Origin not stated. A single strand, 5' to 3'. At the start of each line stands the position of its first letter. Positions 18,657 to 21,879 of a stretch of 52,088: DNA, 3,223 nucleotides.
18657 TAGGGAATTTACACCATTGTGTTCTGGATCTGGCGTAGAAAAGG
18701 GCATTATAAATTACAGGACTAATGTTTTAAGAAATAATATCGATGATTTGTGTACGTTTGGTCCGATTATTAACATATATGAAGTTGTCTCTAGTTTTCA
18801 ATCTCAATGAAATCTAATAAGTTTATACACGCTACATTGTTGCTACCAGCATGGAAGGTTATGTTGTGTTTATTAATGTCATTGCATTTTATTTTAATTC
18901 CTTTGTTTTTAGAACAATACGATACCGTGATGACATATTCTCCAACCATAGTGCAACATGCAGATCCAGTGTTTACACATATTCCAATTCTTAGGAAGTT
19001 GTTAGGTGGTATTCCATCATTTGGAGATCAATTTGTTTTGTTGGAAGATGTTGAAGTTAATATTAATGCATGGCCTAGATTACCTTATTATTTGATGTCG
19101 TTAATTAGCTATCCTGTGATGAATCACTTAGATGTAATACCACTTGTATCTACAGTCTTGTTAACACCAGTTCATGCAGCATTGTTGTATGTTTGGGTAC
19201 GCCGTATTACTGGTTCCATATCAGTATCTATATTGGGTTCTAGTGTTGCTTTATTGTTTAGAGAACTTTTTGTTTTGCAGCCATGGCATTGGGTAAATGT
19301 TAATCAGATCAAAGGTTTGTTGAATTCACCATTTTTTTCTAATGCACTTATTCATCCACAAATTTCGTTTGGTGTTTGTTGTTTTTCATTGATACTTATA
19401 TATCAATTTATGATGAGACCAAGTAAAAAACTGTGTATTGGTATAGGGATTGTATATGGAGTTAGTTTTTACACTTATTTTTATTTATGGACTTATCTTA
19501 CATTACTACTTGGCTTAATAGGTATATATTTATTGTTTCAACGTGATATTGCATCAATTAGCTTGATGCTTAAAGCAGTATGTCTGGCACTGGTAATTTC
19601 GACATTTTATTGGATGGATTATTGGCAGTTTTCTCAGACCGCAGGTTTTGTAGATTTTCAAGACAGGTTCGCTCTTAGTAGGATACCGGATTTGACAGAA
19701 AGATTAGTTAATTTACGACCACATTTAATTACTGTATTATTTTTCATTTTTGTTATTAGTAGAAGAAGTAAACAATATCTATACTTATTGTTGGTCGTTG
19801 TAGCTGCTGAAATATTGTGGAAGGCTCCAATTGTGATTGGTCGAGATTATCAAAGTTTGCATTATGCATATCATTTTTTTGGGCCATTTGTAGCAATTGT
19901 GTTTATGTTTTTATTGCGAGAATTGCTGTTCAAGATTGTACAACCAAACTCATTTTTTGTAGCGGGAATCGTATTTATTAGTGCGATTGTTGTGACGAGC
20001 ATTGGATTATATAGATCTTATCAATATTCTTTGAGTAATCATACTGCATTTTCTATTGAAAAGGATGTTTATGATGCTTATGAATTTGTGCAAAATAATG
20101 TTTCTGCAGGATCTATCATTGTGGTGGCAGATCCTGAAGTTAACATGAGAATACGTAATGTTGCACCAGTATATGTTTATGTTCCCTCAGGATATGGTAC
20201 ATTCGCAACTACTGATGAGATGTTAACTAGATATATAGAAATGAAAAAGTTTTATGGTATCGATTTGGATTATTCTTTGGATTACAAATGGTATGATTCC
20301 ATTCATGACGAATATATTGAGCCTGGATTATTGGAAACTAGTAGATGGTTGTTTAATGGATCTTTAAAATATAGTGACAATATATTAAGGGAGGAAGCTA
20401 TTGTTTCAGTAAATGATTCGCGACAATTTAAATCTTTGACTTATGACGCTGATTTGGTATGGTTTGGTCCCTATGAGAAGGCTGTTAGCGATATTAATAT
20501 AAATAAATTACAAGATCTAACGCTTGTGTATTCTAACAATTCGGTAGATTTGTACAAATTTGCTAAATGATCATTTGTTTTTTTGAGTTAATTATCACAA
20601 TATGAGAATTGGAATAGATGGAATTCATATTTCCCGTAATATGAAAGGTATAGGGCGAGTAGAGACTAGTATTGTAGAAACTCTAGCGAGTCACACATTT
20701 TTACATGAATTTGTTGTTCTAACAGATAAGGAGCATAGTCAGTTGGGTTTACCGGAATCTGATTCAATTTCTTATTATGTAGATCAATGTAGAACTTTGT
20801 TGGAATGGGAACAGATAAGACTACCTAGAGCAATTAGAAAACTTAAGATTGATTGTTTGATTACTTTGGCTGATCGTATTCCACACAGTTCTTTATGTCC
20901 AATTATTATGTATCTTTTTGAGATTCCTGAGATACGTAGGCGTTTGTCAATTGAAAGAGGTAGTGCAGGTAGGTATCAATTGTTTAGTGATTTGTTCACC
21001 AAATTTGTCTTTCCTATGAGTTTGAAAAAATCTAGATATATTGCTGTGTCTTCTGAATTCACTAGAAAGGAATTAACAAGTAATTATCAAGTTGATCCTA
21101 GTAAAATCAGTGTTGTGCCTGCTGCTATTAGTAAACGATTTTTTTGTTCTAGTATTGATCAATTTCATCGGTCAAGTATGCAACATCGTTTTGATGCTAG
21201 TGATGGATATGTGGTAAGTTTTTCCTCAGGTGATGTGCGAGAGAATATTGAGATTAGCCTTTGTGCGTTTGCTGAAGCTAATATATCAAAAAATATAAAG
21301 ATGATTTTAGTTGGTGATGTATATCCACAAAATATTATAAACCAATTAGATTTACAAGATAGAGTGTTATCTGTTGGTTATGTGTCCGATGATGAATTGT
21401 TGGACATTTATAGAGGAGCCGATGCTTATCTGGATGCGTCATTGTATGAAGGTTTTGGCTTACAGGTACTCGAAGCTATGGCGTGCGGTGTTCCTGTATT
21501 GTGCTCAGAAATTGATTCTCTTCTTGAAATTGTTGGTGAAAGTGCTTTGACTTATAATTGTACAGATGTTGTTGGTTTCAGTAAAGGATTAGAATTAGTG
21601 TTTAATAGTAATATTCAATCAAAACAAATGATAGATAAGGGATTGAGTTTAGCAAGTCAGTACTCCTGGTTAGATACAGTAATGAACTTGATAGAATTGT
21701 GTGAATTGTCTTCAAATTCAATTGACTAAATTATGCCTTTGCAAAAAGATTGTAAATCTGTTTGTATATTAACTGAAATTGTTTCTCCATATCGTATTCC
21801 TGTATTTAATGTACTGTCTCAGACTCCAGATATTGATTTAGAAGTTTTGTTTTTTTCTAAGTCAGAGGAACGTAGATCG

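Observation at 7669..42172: Seven GT-C-type polytopic membrane proteins in one locus, five of them not assignable to a known family by eye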

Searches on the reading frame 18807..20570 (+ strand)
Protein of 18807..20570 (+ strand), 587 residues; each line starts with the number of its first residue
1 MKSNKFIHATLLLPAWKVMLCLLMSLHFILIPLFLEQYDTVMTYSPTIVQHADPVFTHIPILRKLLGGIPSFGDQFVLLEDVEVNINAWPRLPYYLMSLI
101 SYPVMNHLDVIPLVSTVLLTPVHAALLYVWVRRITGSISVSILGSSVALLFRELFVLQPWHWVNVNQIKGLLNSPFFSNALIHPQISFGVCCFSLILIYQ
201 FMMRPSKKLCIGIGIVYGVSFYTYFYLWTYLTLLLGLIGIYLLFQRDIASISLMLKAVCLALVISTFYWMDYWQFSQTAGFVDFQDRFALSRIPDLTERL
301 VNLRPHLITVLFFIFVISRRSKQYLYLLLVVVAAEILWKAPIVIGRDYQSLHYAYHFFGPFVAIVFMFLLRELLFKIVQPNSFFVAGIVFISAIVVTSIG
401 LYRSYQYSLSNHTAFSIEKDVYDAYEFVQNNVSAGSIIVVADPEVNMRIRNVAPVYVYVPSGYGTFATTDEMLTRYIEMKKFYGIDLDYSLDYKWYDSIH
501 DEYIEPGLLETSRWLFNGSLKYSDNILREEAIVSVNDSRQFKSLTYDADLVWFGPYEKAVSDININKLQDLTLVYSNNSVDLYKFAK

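Call 4: search_protein_families(library=pfam, proteins=[window:18807-20570:+], max_evalue=0.1)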
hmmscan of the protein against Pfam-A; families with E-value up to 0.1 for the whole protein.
window:18807-20570:+ (587 aa): 0 families

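Call 9: search_protein_families(library=ncbifam, proteins=[window:18807-20570:+], max_evalue=0.1)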
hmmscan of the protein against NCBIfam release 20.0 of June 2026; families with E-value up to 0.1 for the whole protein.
window:18807-20570:+ (587 aa): 0 families

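Call 12: search_solved_structures(query=window:18807-20570:+, max_evalue=10)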
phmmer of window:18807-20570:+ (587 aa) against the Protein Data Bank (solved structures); distinct sequences matched with E-value up to 10: 0.

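Call 16: find_homologous_proteins(query=window:18807-20570:+, max_evalue=0.001)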
Query window:18807-20570:+ (587 aa): 21 proteins with E <= 0.001 among 8000 candidates.
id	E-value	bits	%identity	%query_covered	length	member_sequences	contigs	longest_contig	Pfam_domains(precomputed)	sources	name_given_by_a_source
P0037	0.0e+0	1303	99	100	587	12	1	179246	-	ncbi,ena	-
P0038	1.8e-209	716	54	100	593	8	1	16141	-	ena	-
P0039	4.1e-204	698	53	99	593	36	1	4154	-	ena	-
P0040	6.9e-204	697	54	98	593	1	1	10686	-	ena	-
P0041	3.8e-203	695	54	96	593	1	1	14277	-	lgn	-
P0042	4.0e-203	695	53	99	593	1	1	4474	-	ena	-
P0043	7.5e-203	694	54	97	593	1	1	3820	-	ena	-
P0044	1.2e-201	690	53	98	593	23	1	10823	-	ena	-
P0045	4.7e-201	688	54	97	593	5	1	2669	-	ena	-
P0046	1.1e-196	673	52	98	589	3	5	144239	-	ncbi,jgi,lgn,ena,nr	ncbi:MAG: hypothetical protein CL606_00785 [Anaerolineaceae bacterium]|nr:hypothetical protein [Anae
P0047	3.7e-196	672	54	93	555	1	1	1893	-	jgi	jgi:hypothetical protein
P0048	9.8e-191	654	54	91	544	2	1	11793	-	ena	-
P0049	4.1e-183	629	49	97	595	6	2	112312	-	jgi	-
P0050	1.9e-180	620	49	96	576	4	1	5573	-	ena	-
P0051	1.5e-166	574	46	97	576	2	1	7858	-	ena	-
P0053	3.1e-146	507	42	98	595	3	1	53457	-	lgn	-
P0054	1.1e-139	485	41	96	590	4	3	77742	-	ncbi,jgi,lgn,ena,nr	ncbi:MAG: hypothetical protein CMM74_09185 [Rhodospirillaceae bacterium]|nr:hypothetical protein [Rh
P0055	4.3e-119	417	38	96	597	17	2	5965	-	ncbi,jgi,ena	-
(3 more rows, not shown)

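Call 22: search_solved_structures(query=A3, max_evalue=10)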
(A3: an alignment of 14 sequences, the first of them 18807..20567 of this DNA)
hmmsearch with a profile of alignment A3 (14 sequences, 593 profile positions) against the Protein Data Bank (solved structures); distinct sequences matched with E-value up to 10: 1.
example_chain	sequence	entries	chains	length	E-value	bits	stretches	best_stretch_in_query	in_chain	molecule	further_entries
9d83_A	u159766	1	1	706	2.1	10.1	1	415-497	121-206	Portal Protein Gp39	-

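Call 25: find_related_loci(query=A3, collection=genome_contigs, flank=10000)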
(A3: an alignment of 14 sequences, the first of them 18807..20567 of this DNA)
Query A3 (587 aa) in genome_contigs; peptide patterns used: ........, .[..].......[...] (x = any residue, [..] = any of these).
13 stretches matched a pattern; 5 encode a relative of the query (tblastn E <= 1e-3); 5 distinct loci.
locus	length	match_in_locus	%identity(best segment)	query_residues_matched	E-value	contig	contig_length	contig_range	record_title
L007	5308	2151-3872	54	12-585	0e+0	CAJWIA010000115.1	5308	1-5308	MAG TPA_asm: uncultured Anaerolineales bacterium isolate ERR598946_bin.26_MetaBAT_v2.12.1_MAG genome assembly, contig: N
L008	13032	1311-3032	53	12-585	0e+0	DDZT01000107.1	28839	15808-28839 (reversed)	MAG TPA_asm: Anaerolineales bacterium UBA3001 UBA3001_contig_41728, whole genome shotgun sequence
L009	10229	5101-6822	52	12-585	0e+0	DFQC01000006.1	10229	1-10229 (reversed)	MAG TPA_asm: Anaerolineales bacterium UBA3499 UBA3499_contig_47765, whole genome shotgun sequence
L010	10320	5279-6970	38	24-587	3e-127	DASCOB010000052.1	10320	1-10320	MAG TPA_asm: Anaerolineales bacterium isolate Fu_MAG_143 c_000000528399, whole genome shotgun sequence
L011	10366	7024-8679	41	23-587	9e-135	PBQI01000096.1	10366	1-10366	MAG: Rhodospirillaceae bacterium isolate NP992 MHASMcontig_341866, whole genome shotgun sequence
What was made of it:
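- The host's envelope type is assumed from MAG taxonomy labels, and one contig is labelled Rhodospirillaceae (call 25). One contig is labelled Rhodospirillaceae (call 25).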

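Call 26: find_encoding_contigs(protein=P0046, flank=10000, max_places=1)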
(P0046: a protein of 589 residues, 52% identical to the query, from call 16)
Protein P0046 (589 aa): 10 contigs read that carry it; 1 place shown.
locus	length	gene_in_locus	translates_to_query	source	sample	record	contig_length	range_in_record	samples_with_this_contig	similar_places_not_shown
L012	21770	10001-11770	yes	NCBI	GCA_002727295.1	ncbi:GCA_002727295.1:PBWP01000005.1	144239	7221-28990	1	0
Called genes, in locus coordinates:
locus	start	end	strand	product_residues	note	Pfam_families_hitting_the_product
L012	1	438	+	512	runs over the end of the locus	PF00884:Sulfatase (faint)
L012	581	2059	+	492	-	-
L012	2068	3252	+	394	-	PF13439:Glyco_transf_4, PF20706:GT4-conflict (weak), PF00534:Glycos_transf_1, PF13692:Glyco_trans_1_4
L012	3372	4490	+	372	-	PF13439:Glyco_transf_4, PF13524:Glyco_trans_1_2 (faint), PF20706:GT4-conflict (weak), PF00534:Glycos_transf_1, PF13692:Glyco_trans_1_4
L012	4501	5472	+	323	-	PF13641:Glyco_tranf_2_3, PF00535:Glycos_transf_2, PF10111:Glyco_tranf_2_2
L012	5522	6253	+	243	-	PF01209:Ubie_methyltran, PF03141:Methyltransf_29 (weak), PF13489:Methyltransf_23, PF02353:CMAS, PF13847:Methyltransf_31, PF08241:Methyltransf_11, PF08242:Methyltransf_12, PF13649:Methyltransf_25, +2 more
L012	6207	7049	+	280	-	PF13489:Methyltransf_23, PF13847:Methyltransf_31, PF08241:Methyltransf_11, PF08242:Methyltransf_12, PF13649:Methyltransf_25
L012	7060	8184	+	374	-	PF13439:Glyco_transf_4, PF13477:Glyco_trans_4_2 (weak), PF20706:GT4-conflict (weak), PF13579:Glyco_trans_4_4, PF13524:Glyco_trans_1_2 (faint), PF00534:Glycos_transf_1, PF13692:Glyco_trans_1_4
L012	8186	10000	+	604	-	-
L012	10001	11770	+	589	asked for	-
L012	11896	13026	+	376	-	PF13439:Glyco_transf_4 (weak), PF20706:GT4-conflict, PF00534:Glycos_transf_1, PF13692:Glyco_trans_1_4, PF13524:Glyco_trans_1_2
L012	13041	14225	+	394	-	PF20706:GT4-conflict (weak), PF00534:Glycos_transf_1, PF13692:Glyco_trans_1_4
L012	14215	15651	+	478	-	PF04932:Wzy_C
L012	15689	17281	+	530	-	PF04932:Wzy_C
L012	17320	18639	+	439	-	PF13231:PMT_2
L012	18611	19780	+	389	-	PF13439:Glyco_transf_4, PF13579:Glyco_trans_4_4, PF00534:Glycos_transf_1, PF13692:Glyco_trans_1_4, PF20706:GT4-conflict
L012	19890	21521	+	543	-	PF13231:PMT_2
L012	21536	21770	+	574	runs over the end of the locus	PF02543:Carbam_trans_N, PF00814:TsaD (faint), PF16861:Carbam_trans_C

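Call 27: find_encoding_contigs(protein=P0049, flank=10000, max_places=1)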
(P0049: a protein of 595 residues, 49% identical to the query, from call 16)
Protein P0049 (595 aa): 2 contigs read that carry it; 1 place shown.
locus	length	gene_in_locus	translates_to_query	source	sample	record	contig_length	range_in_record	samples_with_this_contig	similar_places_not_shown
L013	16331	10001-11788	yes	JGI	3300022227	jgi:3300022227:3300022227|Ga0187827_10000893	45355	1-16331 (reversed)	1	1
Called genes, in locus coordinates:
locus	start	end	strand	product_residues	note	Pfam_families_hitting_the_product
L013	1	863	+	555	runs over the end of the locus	-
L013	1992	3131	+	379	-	PF13439:Glyco_transf_4, PF13524:Glyco_trans_1_2 (faint), PF13579:Glyco_trans_4_4, PF00534:Glycos_transf_1, PF20706:GT4-conflict, PF13692:Glyco_trans_1_4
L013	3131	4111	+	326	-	PF00535:Glycos_transf_2, PF10111:Glyco_tranf_2_2, PF13641:Glyco_tranf_2_3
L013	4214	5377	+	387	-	PF00657:Lipase_GDSL (weak), PF13472:Lipase_GDSL_2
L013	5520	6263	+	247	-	PF13489:Methyltransf_23, PF01209:Ubie_methyltran, PF02353:CMAS, PF03141:Methyltransf_29 (weak), PF08241:Methyltransf_11, PF08242:Methyltransf_12, PF13649:Methyltransf_25, PF13847:Methyltransf_31, +1 more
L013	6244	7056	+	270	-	PF13489:Methyltransf_23, PF08241:Methyltransf_11, PF08242:Methyltransf_12, PF13649:Methyltransf_25, PF13847:Methyltransf_31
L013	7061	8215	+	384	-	PF13439:Glyco_transf_4, PF13579:Glyco_trans_4_4, PF20706:GT4-conflict, PF00534:Glycos_transf_1, PF13692:Glyco_trans_1_4, PF13524:Glyco_trans_1_2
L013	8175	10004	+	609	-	-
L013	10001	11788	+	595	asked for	-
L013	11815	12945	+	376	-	PF13439:Glyco_transf_4, PF20706:GT4-conflict, PF00534:Glycos_transf_1, PF13692:Glyco_trans_1_4, PF13524:Glyco_trans_1_2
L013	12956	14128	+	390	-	PF20706:GT4-conflict, PF00534:Glycos_transf_1, PF13692:Glyco_trans_1_4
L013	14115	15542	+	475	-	PF04932:Wzy_C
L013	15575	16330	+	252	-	?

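Call 28: find_encoding_contigs(protein=P0054, flank=10000, max_places=1)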
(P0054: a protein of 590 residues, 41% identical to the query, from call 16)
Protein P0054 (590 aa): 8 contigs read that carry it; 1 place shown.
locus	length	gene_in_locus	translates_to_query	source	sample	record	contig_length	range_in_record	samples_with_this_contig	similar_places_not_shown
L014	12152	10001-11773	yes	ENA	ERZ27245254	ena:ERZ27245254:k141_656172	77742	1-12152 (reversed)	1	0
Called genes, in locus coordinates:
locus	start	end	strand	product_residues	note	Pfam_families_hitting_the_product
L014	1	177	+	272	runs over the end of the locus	PF13489:Methyltransf_23, PF13847:Methyltransf_31, PF08241:Methyltransf_11, PF08242:Methyltransf_12, PF13649:Methyltransf_25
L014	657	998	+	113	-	-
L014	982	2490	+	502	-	-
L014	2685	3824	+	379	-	PF13477:Glyco_trans_4_2 (weak), PF13439:Glyco_transf_4, PF13579:Glyco_trans_4_4, PF20706:GT4-conflict, PF00534:Glycos_transf_1, PF13692:Glyco_trans_1_4, PF13524:Glyco_trans_1_2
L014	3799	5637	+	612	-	-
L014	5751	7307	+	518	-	-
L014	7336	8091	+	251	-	PF00535:Glycos_transf_2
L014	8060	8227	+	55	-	-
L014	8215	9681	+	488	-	PF02310:B12-binding, PF04055:Radical_SAM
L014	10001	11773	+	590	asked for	-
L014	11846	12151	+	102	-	?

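Call 35: predict_structure(alignment_id=A3)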
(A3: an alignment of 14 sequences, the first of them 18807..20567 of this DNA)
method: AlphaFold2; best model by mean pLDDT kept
length: 587 residues; sequences in the alignment: 14
mean_pLDDT: 61.9   pTM: 0.57
mean pLDDT of the five models: 61.9, 61.4, 58.8, 57.7, 57.4
residues with pLDDT >= 90: 44; 70-90: 189; 50-70: 179; < 50: 175
segments of 3 or more residues with pLDDT < 50: 1-6, 43-117, 154-183, 274-292, 347-352, 460-467, 490-510
pLDDT, mean of each block of 10 residues (from residue 1): 43 58 53 62 39 33 40 31 27 33 37 48 74 79 69 44 37 33 60 90 91 86 69 90 91 91 71 42 32 59 74 86 88 80 56 63 82 66 66 70 55 60 76 68 57 57 44 73 67 41 41 55 69 74 67 79 68 86 78
secondary structure, 60 per line:
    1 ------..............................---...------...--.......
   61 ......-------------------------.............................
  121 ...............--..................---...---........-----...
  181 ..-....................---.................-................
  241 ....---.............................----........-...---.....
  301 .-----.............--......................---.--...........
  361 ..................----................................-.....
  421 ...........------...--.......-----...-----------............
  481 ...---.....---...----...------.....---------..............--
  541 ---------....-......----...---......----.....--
elements in order: H7-36 E40-42 H54-66 H92-135 H138-155 H165-172 H178-182 H184-203 H207-223 H225-244 H248-276 H281-288 E290-292 H296-301 H307-319 H322-343 H350-378 H383-414 E416-418 H419-431 E438-440 H443-449 E455-457 H469-483 H487-491 E495-497 E502-504 H511-515 H525-538 E550-553 H555-560 E571-576 E581-585
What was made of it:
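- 18807..20570 (+): 587-aa GT-C-fold protein from an orphan family. The AF2 model has pLDDT 62 and pTM 0.57 (call 35).
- Both AF2 models have low overall confidence (pLDDT 58-62), and the first loop of 18807 is poorly modelled (call 35).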

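Call 39: fold_search(model_id=the predicted structure, library=pdb)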
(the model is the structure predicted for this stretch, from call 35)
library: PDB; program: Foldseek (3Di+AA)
matches with E <= 10: 269; with E <= 0.001: 19
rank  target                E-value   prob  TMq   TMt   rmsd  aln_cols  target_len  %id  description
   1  8age_A                9.5e-06  1.00  0.45  0.41  12.6       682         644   11  Structure of yeast oligosaccharylransferase complex with acceptor peptide bound (released 2022-12-07)
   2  7oci_F                1.0e-05  1.00  0.37  0.35  13.8       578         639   11  Cryo-EM structure of yeast Ost6p containing oligosaccharyltransferase complex (released 2022-02-16)
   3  6gxc_A                1.2e-05  1.00  0.48  0.41  11.6       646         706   12  Bacterial oligosaccharyltransferase PglB in complex with an inhibitory peptide and a reactive lipid-linked oligosaccha (released 2018-11-14)
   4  6ftg_5                1.3e-05  1.00  0.46  0.43  13.3       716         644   10  Subtomogram average of OST-containing ribosome-translocon complexes from canine rough microsomal membranes (released 2018-03-21)
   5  5ogl_A                2.9e-05  1.00  0.43  0.37  13.3       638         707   12  Structure of bacterial oligosaccharyltransferase PglB in complex with an acceptor peptide and an lipid-linked oligosac (released 2017-10-25)
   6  3rce_A                3.8e-05  1.00  0.41  0.36  14.6       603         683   13  Bacterial oligosaccharyltransferase PglB (released 2011-06-15)
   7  8if8_C                4.4e-05  1.00  0.36  0.35  11.6       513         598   11  Arabinosyltransferase AftA (released 2023-05-31)
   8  8agb_A                5.3e-05  1.00  0.44  0.41  12.5       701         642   11  Structure of yeast oligosaccharylransferase complex with lipid-linked oligosaccharide bound (released 2022-12-07)
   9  6ezn_F                6.0e-05  1.00  0.38  0.35  14.8       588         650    9  Cryo-EM structure of the yeast oligosaccharyltransferase (OST) complex (released 2018-01-17)
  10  6s7o_A                1.2e-04  1.00  0.43  0.40  11.6       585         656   10  Cryo-EM structure of human oligosaccharyltransferase complex OST-A (released 2019-12-18)
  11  8b6l_I                1.2e-04  1.00  0.40  0.35  12.5       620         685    9  Subtomogram average of the human Sec61-TRAP-OSTA-translocon (released 2022-12-07)
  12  8agc_A                1.2e-04  1.00  0.40  0.35  13.8       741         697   11  Structure of yeast oligosaccharylransferase complex with lipid-linked oligosaccharide and non-acceptor peptide bound (released 2022-12-07)
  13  6c26_A                1.3e-04  1.00  0.36  0.33  15.2       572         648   11  The Cryo-EM structure of a eukaryotic oligosaccharyl transferase complex (released 2018-01-31)
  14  8if8_B                1.3e-04  1.00  0.36  0.34  12.0       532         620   11  Arabinosyltransferase AftA (released 2023-05-31)
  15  8pn9_A                2.4e-04  1.00  0.34  0.31  15.1       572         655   11  Structure of human oligosaccharyltransferase OST-A complex bound to NGI-1 (released 2024-05-08)
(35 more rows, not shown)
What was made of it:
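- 18807..20570 (+): All of its top 26 Foldseek PDB hits are GT-C: STT3, PglB 6gxc (E 1.2e-5, TMq 0.48), AftA, DPY19, ArnT, AglB, Pmt4 and ALG9/3 (call 39).
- On GT-C fold superfamily: Met for 18807, whose top 26 hits are all GT-C with E down to 1e-5 (call 39).
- Closest known: Mycobacterial/corynebacterial arabinogalactan-LAM assembly. Same: The 18807 model matches AftA (8if8, E 4e-5; call 39).
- Closest known: Oligosaccharyltransferases STT3/PglB/AglB. Same: These are the best structural matches of the 18807 model, covering the transmembrane core plus a C-terminal soluble domain (call 39).
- The top 26 Foldseek hits for 18807 are all GT-C (call 39). The best fold matches of 18807 are the oligosaccharyltransferases STT3 and PglB (call 39).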

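Call 72: search_protein_families(library=pfam, proteins=[P0055, P0053], max_evalue=10)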
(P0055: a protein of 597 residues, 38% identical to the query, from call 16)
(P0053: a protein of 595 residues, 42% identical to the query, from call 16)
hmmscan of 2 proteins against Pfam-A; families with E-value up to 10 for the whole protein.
P0055 (597 aa): 0 families

P0053 (595 aa): 0 families

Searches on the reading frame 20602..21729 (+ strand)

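Call 6: search_protein_families(library=pfam, proteins=[window:20602-21729:+], max_evalue=0.001)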
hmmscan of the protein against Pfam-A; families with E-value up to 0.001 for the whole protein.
window:20602-21729:+ (375 aa): 5 families
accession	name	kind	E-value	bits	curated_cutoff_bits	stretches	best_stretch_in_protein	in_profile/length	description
PF00534.26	Glycos_transf_1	-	8.9e-22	77.9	26.4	1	195-347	9-169/172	Glycosyl transferases group 1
PF13692.12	Glyco_trans_1_4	-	5.9e-18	65.9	27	1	213-328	14-134/142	Glycosyl transferases group 1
PF20706.3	GT4-conflict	-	3.8e-07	29.9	26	1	264-303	273-312/385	Family 4 Glycosyltransferase in conflict systems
PF13524.12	Glyco_trans_1_2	-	9.7e-06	26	25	1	230-308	13-86/144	Glycosyl transferase-like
PF13439.12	Glyco_transf_4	-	3.5e-05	24.3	28.5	1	17-176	4-166/170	Glycosyltransferase Family 4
